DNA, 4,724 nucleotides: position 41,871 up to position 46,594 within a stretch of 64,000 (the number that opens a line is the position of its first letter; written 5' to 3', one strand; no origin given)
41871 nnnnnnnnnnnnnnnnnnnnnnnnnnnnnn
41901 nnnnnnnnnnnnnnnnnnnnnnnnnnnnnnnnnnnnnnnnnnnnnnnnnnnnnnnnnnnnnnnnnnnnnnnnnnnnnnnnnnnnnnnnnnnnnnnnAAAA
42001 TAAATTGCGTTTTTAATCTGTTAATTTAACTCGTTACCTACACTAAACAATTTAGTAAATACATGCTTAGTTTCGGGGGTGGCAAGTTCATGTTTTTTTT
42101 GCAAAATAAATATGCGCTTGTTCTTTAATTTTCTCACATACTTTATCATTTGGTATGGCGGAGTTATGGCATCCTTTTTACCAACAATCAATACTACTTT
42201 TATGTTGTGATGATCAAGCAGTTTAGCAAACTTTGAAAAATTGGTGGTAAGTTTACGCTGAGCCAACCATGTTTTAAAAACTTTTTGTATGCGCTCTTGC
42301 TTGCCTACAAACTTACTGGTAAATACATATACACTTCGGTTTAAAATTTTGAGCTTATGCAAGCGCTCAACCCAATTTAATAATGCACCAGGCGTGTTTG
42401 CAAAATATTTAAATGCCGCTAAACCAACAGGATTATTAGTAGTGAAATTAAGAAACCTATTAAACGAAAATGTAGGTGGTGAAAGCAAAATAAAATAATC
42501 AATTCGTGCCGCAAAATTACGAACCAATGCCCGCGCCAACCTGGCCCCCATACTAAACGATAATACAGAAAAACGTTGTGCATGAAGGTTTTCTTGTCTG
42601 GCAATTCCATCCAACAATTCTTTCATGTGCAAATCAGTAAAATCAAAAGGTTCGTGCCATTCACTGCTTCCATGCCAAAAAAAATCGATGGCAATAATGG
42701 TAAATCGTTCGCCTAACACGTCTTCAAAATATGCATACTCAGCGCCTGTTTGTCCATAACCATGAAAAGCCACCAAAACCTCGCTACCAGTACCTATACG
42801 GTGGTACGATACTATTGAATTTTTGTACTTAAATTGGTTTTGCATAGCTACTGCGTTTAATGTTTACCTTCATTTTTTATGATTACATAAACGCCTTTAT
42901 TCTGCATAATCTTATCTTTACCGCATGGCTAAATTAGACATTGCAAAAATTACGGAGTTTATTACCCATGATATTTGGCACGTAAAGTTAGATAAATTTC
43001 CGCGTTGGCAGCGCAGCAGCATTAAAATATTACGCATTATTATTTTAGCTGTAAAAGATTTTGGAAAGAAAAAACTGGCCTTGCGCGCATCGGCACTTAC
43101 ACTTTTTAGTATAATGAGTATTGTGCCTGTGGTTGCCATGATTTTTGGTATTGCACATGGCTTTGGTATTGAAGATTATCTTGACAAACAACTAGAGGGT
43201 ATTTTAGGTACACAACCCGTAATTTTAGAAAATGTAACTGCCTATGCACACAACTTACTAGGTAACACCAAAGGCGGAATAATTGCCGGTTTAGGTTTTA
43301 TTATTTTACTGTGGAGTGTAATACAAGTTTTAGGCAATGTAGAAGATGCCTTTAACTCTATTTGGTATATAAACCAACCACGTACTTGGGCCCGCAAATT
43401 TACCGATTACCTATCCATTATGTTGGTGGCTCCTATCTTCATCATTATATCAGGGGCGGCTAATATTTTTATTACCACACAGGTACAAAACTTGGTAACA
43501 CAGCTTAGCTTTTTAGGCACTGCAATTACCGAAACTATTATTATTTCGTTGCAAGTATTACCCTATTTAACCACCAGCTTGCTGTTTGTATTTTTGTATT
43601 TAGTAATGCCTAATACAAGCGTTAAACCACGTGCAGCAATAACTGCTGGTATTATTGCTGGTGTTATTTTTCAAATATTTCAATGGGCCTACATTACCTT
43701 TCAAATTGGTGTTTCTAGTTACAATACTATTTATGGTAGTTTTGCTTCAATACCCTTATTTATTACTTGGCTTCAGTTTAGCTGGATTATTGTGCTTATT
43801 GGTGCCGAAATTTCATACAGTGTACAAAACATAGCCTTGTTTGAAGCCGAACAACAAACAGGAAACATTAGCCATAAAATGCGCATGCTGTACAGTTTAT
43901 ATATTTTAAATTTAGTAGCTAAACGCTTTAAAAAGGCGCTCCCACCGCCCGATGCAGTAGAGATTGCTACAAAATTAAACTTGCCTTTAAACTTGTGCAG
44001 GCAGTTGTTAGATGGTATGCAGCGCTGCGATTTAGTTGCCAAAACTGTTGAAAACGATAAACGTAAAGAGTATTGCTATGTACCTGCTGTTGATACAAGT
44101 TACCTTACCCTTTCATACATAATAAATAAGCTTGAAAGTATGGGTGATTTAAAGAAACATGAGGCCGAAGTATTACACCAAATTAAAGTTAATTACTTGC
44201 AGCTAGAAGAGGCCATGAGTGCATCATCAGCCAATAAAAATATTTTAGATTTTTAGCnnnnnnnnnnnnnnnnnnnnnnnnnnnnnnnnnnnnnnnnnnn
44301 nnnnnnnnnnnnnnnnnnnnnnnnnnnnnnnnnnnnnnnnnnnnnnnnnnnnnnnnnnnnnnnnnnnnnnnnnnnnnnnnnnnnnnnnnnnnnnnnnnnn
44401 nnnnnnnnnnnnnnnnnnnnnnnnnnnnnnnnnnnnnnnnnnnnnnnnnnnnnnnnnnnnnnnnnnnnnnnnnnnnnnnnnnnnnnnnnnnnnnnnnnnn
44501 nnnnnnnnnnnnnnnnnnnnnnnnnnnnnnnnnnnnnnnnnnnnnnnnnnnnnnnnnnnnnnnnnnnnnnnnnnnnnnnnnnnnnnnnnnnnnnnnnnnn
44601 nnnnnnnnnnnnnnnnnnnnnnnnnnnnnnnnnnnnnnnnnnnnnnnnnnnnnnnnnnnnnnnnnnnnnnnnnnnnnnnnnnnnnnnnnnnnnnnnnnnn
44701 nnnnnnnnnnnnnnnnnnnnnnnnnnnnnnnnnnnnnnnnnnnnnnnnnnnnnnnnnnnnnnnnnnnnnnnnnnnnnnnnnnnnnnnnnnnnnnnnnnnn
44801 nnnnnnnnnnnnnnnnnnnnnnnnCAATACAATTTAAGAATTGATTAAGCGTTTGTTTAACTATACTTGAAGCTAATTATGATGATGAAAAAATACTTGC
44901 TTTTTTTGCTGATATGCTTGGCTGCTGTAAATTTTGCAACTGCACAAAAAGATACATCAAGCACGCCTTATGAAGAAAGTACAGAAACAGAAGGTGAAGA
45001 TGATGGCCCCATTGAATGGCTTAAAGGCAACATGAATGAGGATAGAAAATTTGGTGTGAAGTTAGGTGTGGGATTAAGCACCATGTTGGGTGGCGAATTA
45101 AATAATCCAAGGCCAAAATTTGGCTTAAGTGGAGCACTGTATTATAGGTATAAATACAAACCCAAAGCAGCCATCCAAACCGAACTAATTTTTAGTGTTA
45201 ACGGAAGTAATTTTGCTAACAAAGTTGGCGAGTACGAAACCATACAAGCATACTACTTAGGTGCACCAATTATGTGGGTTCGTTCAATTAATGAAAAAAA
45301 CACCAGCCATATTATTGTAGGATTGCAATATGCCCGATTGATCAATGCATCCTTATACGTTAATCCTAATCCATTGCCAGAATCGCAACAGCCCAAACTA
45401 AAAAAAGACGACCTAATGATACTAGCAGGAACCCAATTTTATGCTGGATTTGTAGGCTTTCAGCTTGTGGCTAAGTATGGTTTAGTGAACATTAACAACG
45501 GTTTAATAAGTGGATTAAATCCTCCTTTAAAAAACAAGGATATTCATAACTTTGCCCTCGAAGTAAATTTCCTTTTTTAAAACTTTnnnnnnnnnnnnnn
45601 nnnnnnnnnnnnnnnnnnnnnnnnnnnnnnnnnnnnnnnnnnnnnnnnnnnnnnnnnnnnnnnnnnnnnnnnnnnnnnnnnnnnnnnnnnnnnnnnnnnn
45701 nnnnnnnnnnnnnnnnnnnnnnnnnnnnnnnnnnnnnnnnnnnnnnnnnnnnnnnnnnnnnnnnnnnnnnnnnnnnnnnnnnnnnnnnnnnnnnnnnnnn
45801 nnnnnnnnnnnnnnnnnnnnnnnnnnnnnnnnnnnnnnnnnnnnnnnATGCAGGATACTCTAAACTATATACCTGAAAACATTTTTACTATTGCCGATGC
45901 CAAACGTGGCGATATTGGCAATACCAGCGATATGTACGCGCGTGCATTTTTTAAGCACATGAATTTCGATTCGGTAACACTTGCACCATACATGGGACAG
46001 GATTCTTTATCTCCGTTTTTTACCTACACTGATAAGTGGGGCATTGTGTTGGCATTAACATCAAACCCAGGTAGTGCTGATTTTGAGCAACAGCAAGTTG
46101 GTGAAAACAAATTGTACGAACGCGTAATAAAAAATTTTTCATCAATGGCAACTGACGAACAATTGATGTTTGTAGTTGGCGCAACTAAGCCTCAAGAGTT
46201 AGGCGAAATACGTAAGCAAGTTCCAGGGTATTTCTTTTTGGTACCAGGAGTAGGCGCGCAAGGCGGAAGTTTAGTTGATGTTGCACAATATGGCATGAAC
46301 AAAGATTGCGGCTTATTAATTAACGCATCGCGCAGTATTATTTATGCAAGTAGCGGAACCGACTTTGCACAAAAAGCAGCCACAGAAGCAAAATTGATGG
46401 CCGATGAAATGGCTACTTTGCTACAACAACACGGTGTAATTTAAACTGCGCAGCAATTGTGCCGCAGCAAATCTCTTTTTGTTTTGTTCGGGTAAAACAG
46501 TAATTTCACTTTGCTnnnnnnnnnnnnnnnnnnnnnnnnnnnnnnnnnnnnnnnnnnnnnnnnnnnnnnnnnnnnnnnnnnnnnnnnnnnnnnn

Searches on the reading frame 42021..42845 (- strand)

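Call 64: search_protein_families(library=pfam, proteins=[window:42021-42845:-], max_evalue=0.001)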
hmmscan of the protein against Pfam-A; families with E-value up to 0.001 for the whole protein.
window:42021-42845:- (274 aa): 3 families
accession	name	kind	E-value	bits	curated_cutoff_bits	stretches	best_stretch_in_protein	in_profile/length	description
PF00561.26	Abhydrolase_1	-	2.6e-16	60.5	25.8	1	23-252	2-238/245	alpha/beta hydrolase fold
PF12697.13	Abhydrolase_6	-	3.9e-10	41.2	26.3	1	25-235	2-188/217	Alpha/beta hydrolase family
PF12146.15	Hydrolase_4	-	1.1e-06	28.6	27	1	22-245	5-224/239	Serine aminopeptidase, S33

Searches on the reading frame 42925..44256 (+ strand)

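Call 64: search_protein_families(library=pfam, proteins=[window:42925-44256:+], max_evalue=0.001)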
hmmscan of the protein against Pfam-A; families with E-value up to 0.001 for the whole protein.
window:42925-44256:+ (443 aa): 1 family
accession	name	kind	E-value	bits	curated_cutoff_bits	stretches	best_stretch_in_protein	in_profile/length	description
PF03631.20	Virul_fac_BrkB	-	3.5e-48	164.9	33.7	1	49-302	3-257/259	Virulence factor BrkB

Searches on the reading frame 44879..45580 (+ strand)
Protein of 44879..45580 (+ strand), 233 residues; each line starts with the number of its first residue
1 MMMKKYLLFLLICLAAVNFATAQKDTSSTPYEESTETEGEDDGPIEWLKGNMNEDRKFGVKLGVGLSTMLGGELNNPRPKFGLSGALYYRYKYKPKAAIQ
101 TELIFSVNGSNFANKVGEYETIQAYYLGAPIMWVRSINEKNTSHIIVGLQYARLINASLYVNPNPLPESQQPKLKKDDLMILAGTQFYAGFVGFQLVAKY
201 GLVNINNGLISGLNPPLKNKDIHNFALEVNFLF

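Call 65: search_protein_families(library=pfam, proteins=[window:44879-45580:+], max_evalue=0.001)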
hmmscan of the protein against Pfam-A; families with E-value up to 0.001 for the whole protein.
window:44879-45580:+ (233 aa): 1 family
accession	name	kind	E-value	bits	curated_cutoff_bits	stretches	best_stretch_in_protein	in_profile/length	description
PF13568.12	OMP_b-brl_2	-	1.2e-08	35.6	27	1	56-205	9-173/175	Outer membrane protein beta-barrel domain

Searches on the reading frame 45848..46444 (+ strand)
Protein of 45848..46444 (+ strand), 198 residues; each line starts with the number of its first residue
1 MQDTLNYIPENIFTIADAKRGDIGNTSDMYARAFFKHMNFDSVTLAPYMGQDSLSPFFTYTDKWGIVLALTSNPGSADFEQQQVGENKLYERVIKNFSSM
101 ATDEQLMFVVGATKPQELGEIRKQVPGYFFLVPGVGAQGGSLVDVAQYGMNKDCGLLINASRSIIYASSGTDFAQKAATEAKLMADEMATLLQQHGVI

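Call 65: search_protein_families(library=pfam, proteins=[window:45848-46444:+], max_evalue=0.001)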
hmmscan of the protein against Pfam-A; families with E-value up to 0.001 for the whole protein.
window:45848-46444:+ (198 aa): 1 family
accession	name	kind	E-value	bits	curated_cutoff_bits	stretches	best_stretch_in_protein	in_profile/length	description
PF00215.30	OMPdecase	-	3.8e-22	79.7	27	1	11-169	51-213/221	Orotidine 5'-phosphate decarboxylase / HUMPS family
